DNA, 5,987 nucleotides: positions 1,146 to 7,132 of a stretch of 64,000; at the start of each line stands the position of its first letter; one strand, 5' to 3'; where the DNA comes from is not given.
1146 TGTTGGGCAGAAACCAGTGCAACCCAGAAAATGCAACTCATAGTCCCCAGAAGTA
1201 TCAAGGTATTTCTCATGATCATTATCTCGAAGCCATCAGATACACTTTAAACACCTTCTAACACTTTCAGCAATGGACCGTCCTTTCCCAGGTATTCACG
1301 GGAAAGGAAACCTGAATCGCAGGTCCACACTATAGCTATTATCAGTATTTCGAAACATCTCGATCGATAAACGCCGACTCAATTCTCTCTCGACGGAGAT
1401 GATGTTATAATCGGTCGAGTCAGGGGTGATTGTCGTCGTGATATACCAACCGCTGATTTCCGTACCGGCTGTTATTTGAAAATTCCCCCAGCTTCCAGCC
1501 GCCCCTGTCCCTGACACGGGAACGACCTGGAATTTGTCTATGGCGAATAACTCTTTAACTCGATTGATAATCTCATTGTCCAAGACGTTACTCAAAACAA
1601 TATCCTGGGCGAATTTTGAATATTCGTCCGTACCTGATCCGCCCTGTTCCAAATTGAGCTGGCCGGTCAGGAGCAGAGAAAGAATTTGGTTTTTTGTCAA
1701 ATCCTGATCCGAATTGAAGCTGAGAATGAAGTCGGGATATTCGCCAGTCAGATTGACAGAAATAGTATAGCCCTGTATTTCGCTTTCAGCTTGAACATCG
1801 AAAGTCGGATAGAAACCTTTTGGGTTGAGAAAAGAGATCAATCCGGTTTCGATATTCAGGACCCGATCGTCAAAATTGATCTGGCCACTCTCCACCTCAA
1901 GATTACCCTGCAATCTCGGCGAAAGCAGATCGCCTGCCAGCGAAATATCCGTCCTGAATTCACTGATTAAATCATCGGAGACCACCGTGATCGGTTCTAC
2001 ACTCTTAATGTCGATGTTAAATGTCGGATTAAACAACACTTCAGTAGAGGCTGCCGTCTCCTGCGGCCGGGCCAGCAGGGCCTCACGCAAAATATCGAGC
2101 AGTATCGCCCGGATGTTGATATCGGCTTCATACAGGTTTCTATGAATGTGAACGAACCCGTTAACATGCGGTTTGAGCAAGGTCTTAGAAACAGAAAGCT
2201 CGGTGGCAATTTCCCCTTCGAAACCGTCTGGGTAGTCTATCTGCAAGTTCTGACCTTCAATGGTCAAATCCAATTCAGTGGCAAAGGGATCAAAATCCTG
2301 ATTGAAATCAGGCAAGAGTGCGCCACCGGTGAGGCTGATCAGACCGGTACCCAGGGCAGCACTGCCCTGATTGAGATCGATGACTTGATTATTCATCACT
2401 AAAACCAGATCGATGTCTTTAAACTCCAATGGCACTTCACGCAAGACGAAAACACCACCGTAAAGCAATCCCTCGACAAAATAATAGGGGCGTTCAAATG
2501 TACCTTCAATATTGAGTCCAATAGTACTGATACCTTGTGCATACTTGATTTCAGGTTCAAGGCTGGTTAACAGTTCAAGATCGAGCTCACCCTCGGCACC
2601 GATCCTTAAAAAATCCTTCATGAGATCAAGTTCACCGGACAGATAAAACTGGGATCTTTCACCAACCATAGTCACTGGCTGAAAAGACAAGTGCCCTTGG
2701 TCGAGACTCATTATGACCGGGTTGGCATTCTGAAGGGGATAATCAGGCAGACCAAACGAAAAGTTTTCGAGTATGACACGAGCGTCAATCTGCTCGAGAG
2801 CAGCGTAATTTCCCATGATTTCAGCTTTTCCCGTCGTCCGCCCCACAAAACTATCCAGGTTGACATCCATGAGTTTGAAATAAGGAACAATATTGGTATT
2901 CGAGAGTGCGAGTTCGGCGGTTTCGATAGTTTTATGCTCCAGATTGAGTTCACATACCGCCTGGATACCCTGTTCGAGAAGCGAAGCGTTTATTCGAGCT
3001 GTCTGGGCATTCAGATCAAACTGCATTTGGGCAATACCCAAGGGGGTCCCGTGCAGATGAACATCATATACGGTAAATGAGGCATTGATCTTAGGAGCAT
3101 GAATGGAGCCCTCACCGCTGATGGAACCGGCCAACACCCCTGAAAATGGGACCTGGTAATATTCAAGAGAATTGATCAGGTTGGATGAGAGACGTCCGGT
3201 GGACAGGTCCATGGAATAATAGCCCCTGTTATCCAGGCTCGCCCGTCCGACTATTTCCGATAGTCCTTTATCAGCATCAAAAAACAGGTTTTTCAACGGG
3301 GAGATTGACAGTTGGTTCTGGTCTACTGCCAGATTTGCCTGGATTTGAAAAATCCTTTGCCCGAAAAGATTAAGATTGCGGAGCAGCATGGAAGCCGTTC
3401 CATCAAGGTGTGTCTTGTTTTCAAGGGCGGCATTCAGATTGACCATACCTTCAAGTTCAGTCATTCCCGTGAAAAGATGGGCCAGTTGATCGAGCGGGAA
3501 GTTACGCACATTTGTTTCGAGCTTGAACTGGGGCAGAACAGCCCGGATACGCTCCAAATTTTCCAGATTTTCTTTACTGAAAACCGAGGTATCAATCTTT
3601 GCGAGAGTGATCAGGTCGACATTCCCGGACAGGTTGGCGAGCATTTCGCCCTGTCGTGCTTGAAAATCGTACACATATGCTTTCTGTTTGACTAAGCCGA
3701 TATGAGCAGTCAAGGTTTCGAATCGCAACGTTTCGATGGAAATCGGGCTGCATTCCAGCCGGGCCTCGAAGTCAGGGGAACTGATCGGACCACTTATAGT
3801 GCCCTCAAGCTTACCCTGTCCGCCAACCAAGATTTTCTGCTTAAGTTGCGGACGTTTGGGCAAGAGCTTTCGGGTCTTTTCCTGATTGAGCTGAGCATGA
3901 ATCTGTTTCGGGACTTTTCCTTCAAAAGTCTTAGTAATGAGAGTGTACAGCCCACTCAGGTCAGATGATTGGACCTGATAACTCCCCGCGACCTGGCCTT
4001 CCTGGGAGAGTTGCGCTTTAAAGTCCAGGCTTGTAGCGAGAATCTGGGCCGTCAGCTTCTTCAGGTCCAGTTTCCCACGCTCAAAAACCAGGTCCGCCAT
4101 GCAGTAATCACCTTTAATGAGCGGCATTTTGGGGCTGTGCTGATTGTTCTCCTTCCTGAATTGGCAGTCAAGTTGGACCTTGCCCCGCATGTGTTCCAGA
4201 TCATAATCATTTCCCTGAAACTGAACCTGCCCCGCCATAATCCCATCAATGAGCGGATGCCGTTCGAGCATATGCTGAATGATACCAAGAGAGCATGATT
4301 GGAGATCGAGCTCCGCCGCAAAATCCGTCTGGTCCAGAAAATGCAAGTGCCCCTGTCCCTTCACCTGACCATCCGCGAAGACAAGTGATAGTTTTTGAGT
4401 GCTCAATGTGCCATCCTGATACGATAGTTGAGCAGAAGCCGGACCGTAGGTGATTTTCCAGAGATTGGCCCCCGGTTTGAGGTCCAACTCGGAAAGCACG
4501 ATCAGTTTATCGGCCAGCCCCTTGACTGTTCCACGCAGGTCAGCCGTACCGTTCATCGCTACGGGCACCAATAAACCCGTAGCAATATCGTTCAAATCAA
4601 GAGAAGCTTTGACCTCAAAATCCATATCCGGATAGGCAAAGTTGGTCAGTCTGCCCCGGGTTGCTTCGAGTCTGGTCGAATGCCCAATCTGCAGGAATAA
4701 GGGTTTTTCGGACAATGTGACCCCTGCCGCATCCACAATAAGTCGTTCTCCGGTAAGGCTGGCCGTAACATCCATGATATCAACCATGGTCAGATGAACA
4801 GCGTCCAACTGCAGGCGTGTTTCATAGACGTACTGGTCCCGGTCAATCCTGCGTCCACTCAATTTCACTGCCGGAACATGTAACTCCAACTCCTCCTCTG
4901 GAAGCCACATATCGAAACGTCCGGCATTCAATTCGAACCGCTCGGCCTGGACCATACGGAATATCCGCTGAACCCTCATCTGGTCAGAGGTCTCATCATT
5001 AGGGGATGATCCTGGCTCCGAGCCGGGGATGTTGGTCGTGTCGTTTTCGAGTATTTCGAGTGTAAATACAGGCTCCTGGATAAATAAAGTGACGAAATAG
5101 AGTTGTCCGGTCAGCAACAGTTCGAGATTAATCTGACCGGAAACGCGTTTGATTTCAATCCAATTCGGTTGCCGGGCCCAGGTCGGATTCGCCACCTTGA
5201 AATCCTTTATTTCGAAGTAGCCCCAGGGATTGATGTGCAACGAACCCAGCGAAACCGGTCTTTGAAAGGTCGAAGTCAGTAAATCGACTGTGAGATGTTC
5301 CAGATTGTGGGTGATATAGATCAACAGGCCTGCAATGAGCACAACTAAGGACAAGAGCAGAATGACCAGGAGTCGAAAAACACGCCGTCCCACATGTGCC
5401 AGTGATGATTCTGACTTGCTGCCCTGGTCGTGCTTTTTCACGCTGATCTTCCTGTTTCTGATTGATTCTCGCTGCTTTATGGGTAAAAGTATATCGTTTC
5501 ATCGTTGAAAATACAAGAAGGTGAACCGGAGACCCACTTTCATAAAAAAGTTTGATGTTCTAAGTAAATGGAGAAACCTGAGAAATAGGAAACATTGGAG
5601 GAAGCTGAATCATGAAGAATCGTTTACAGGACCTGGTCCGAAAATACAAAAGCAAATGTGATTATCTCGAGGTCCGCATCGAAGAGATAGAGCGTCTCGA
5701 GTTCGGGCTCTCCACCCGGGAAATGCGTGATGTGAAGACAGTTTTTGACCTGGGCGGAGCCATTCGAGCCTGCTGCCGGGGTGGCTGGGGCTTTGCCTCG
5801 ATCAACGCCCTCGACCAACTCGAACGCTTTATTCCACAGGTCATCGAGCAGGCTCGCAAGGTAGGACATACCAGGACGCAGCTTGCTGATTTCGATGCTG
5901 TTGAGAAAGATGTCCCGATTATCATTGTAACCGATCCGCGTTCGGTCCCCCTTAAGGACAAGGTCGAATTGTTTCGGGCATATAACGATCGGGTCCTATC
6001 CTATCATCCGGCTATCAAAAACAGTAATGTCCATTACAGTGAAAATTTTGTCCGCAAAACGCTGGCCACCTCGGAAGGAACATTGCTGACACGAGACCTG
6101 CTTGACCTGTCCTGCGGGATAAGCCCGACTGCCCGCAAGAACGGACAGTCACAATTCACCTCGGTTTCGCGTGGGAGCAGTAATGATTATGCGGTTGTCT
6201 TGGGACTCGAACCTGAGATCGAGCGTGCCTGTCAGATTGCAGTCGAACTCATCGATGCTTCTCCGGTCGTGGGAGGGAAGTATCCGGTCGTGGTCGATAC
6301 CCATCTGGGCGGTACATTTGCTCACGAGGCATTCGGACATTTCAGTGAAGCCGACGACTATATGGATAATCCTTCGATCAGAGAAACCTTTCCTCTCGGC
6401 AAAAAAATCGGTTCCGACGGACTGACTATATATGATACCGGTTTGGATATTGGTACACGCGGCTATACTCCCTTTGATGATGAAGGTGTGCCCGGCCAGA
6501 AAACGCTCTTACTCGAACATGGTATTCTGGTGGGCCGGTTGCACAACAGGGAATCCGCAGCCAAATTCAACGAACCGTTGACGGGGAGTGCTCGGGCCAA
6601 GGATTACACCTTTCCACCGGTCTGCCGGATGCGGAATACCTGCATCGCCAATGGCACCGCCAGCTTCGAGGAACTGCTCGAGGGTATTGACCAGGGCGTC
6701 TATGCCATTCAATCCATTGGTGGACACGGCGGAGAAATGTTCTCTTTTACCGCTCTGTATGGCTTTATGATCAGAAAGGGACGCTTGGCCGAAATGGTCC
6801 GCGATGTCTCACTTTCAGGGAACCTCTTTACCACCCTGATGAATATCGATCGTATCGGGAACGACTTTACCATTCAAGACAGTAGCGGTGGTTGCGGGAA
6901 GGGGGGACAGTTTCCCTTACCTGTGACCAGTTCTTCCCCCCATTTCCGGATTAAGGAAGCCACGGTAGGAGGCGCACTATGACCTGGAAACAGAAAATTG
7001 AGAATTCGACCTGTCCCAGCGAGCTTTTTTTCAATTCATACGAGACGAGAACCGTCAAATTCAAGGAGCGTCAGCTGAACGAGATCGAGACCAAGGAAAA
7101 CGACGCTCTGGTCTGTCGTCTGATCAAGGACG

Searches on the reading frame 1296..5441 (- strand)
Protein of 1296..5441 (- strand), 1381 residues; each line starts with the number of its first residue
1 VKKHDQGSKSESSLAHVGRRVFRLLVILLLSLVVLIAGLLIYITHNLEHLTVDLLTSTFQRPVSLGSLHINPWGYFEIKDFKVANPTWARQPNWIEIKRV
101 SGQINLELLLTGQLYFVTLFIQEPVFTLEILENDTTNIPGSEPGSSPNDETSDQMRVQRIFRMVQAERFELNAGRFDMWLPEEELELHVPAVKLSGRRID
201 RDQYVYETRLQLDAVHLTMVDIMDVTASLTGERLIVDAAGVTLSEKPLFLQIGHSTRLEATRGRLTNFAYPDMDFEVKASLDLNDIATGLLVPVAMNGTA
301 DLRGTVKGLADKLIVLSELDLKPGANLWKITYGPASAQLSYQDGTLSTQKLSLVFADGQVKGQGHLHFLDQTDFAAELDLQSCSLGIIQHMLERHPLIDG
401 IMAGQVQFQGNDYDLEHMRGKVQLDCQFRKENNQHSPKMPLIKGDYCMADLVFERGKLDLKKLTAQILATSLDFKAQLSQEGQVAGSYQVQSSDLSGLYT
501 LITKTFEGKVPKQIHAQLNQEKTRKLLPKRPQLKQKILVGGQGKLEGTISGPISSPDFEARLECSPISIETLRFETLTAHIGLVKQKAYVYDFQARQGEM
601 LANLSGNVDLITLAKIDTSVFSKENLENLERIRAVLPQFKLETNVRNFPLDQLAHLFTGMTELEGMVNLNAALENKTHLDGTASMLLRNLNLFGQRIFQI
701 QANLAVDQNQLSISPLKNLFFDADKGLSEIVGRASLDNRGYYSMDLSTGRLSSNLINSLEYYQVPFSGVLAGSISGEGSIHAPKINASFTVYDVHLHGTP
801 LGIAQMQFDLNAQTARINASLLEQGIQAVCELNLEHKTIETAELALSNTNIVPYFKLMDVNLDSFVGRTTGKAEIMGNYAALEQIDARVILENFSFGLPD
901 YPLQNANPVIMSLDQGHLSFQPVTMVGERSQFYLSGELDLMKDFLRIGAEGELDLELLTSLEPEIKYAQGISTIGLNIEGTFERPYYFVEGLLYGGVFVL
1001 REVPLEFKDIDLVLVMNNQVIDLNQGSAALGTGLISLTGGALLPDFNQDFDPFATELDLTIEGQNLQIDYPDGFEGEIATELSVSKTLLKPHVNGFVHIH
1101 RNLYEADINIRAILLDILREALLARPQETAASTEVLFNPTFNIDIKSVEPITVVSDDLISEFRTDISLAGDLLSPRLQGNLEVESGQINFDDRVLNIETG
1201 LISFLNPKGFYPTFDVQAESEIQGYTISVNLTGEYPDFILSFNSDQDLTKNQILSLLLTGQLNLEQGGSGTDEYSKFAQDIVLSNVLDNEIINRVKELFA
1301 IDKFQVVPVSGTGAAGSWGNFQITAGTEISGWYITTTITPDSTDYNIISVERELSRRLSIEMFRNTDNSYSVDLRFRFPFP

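Call 16: search_protein_families(library=pfam, proteins=[window:1296-5441:-], max_evalue=0.00001)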
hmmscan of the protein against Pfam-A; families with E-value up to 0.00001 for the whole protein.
window:1296-5441:- (1381 aa): 3 families
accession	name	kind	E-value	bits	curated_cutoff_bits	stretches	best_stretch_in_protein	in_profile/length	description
PF04357.19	TamB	-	1.8e-25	90.5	22.4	1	1031-1380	9-381/381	TamB, inner membrane protein subunit of TAM complex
PF05170.20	AsmA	-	4.1e-08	32.9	29.8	1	23-145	6-134/607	AsmA family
PF05359.17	DUF748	-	3.2e-07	29.2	50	1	14-140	7-131/1037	Domain of Unknown Function (DUF748)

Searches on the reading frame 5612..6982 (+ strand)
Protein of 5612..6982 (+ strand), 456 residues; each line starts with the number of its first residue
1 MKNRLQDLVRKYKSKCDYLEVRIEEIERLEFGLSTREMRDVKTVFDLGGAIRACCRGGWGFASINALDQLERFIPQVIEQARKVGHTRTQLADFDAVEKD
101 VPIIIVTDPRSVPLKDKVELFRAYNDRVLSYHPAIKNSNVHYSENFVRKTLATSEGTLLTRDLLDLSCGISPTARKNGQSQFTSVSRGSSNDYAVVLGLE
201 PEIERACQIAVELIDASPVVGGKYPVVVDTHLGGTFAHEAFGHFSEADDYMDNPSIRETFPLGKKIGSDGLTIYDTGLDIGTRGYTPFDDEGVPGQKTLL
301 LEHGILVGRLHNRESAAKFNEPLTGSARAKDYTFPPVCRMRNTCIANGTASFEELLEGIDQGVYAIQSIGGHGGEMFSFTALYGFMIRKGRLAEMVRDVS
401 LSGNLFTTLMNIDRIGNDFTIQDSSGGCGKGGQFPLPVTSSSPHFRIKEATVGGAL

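Call 16: search_protein_families(library=pfam, proteins=[window:5612-6982:+], max_evalue=0.00001)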
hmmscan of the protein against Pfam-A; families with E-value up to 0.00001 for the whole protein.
window:5612-6982:+ (456 aa): 3 families
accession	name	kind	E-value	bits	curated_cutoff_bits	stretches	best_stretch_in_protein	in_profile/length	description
PF19289.4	PmbA_TldD_3rd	-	3.2e-57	193.6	22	1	222-454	2-220/220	PmbA/TldA metallopeptidase C-terminal domain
PF19290.4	PmbA_TldD_2nd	-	1.4e-10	42.1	20.9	1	108-207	2-102/109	PmbA/TldA metallopeptidase central domain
PF01523.21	PmbA_TldD_1st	-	2.1e-06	28.2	20.9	1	20-74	2-58/65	PmbA/TldA metallopeptidase domain 1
